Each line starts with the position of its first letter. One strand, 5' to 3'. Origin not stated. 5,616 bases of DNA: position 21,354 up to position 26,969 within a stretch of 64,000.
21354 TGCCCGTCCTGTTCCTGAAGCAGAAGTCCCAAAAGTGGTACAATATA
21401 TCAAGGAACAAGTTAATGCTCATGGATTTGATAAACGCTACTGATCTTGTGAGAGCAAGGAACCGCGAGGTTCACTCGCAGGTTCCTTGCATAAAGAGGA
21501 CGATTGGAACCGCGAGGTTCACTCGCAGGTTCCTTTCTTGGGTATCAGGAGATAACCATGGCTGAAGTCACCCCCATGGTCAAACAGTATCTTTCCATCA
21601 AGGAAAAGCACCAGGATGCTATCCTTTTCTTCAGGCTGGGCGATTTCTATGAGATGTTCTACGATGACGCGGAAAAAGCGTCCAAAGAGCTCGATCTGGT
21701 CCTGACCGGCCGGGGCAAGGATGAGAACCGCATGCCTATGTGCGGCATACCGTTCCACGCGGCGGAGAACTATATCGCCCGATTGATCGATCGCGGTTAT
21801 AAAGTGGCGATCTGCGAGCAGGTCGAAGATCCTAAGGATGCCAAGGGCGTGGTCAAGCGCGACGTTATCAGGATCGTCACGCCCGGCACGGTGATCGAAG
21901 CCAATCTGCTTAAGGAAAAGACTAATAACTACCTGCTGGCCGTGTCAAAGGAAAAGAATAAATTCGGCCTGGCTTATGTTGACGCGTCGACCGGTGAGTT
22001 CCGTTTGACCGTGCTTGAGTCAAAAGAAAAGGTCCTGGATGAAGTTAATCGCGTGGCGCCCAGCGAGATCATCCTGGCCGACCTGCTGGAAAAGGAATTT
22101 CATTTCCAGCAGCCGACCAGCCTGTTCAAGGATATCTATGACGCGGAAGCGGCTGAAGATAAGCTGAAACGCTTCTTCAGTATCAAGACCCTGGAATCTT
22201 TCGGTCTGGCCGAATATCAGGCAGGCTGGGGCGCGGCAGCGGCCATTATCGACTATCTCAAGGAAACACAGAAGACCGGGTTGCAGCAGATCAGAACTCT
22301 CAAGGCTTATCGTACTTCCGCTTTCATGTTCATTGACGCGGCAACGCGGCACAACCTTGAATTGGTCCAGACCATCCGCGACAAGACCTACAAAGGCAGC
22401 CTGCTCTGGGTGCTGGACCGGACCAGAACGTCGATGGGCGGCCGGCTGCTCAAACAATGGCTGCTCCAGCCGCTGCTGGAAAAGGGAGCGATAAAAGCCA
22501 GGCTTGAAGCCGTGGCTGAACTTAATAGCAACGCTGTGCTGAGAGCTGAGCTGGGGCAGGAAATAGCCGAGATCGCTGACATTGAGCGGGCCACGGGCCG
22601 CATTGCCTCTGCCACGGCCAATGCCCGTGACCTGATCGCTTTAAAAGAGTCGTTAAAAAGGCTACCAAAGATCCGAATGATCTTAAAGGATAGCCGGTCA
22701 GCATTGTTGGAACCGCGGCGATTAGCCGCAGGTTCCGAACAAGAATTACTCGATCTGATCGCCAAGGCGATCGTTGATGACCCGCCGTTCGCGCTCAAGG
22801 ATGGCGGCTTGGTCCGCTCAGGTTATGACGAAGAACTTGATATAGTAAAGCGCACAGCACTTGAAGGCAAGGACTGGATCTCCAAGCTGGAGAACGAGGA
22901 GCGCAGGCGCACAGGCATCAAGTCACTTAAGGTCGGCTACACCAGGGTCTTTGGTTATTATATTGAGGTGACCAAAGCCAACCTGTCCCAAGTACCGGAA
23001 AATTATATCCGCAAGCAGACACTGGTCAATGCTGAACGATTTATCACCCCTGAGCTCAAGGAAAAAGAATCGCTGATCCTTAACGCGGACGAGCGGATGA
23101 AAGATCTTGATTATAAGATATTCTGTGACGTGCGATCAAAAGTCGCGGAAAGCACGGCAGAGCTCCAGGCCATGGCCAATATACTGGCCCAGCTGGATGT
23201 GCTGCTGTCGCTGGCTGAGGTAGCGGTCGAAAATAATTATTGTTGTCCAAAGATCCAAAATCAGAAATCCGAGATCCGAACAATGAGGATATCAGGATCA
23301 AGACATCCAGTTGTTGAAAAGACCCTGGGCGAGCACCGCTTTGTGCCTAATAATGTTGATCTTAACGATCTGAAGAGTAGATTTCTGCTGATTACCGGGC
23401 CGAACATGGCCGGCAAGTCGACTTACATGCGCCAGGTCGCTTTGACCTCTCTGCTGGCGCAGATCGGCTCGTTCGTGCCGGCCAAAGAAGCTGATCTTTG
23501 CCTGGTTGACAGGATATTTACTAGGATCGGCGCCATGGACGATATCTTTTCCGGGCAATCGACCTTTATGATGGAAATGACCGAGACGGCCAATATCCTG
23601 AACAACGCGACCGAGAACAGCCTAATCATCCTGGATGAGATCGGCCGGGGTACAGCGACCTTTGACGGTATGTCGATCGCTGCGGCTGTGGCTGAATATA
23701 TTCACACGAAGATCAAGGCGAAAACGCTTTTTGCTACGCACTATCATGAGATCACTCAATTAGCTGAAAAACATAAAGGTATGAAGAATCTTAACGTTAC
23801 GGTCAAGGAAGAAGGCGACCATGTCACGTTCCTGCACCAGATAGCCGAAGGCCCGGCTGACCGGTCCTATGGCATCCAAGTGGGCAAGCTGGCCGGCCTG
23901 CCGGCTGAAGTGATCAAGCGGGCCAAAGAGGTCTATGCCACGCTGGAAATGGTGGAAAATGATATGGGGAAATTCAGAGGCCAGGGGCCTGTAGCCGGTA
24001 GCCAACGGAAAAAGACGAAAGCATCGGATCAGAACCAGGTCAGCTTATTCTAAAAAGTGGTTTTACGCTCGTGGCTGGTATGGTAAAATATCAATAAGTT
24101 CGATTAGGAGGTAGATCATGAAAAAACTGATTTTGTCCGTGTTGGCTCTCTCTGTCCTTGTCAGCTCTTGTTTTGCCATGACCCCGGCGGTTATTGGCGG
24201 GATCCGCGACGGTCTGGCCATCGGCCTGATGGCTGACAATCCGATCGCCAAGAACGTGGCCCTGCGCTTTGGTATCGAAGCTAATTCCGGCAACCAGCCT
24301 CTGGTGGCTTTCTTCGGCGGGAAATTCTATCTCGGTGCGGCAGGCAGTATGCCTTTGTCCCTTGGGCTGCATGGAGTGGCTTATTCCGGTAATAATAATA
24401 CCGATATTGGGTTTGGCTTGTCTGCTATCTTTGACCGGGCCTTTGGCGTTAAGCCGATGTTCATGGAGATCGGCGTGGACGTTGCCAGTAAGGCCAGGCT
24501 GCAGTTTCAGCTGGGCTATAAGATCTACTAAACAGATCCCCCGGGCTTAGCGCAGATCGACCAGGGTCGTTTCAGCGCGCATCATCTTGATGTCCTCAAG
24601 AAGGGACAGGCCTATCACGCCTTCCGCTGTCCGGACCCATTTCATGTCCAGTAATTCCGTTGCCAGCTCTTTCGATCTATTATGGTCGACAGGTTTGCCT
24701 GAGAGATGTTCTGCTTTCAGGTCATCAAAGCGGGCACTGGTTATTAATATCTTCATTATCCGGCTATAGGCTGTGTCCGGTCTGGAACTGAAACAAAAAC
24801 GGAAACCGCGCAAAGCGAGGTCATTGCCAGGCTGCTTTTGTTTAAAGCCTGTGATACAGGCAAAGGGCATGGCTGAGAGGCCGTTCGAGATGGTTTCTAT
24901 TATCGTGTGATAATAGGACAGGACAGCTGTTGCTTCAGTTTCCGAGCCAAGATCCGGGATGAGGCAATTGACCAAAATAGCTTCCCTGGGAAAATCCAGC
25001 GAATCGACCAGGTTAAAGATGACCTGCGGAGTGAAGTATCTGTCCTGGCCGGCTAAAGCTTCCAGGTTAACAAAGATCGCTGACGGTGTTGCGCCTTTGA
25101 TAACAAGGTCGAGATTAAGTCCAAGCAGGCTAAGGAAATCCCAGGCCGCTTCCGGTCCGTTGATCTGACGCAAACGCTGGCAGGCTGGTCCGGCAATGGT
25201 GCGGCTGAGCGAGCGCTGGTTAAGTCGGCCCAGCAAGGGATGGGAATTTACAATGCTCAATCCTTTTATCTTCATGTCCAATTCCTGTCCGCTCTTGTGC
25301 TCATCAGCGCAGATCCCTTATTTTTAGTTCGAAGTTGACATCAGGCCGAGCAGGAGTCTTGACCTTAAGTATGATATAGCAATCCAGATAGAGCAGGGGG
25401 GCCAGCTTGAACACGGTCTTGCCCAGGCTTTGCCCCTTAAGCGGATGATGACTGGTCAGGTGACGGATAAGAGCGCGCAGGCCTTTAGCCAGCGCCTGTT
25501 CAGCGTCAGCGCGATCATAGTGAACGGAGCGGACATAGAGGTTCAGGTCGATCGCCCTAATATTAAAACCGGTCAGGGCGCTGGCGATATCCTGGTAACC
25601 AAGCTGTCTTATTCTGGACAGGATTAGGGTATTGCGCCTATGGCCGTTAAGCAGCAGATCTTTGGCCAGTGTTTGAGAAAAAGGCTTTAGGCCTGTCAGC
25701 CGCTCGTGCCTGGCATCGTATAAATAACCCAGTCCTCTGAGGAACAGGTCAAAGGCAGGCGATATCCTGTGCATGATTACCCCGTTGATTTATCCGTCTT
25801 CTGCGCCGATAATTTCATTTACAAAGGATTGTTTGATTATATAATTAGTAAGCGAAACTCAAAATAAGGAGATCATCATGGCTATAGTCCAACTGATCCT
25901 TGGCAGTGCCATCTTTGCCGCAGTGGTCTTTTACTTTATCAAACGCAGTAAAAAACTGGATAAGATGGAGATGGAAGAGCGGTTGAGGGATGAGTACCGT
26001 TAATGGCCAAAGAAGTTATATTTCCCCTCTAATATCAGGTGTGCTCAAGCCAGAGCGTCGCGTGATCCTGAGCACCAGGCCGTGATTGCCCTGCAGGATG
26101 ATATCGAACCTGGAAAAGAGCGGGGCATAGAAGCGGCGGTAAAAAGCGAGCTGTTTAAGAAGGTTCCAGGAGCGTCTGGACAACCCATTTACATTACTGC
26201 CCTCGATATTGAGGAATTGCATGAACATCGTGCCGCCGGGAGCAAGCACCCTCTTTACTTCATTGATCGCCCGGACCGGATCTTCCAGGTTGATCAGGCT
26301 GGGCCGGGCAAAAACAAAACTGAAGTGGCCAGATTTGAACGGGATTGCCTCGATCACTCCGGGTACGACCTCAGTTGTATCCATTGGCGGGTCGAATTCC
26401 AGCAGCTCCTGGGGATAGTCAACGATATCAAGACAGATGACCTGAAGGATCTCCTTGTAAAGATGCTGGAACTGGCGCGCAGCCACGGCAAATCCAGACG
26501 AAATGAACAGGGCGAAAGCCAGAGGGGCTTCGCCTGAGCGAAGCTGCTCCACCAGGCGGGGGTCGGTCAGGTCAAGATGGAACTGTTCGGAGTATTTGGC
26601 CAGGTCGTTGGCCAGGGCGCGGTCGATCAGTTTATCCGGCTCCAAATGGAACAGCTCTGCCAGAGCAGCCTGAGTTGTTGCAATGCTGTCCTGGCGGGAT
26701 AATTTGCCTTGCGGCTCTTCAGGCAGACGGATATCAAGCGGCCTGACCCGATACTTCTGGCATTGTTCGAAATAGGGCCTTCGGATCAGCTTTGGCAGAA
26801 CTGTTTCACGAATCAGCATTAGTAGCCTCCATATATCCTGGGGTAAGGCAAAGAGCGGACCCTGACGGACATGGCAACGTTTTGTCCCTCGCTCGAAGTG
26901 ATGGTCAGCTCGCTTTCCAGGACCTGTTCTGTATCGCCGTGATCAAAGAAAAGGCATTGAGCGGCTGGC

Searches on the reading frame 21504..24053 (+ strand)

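Call 58: search_protein_families(library=pfam, proteins=[window:21504-24053:+], max_evalue=0.0001)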
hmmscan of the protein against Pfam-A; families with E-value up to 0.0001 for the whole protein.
window:21504-24053:+ (849 aa): 5 families
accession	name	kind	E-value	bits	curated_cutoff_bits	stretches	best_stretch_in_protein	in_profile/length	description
PF00488.27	MutS_V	-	5.1e-87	291.2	30.2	1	629-815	2-188/188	MutS domain V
PF05192.23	MutS_III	-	2.8e-54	184.9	34.1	1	280-571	1-194/194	MutS domain III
PF01624.25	MutS_I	-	1.1e-46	158.1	20.6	1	23-133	1-112/113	MutS domain I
PF05190.23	MutS_IV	-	5e-31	107.3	22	1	440-530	1-91/92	MutS family domain IV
PF05188.22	MutS_II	-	1.1e-23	84.5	25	1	142-263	1-132/133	MutS domain II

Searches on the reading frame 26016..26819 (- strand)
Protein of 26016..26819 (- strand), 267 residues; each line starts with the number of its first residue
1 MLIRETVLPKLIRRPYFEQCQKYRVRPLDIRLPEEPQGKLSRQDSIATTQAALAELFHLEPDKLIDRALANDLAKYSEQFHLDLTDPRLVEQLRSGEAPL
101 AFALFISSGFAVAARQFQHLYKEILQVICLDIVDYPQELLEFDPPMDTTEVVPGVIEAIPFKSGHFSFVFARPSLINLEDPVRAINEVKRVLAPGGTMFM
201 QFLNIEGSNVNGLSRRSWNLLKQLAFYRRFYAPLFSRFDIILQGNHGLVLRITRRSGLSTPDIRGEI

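Call 58: search_protein_families(library=pfam, proteins=[window:26016-26819:-], max_evalue=0.0001)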
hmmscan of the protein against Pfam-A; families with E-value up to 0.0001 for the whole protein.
window:26016-26819:- (267 aa): 2 families
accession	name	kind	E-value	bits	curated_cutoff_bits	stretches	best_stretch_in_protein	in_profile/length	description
PF08241.18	Methyltransf_11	-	4.2e-11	43.8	21.2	1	115-199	9-94/95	Methyltransferase domain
PF13649.12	Methyltransf_25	-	1.4e-05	26.1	27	1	117-196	15-97/97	Methyltransferase domain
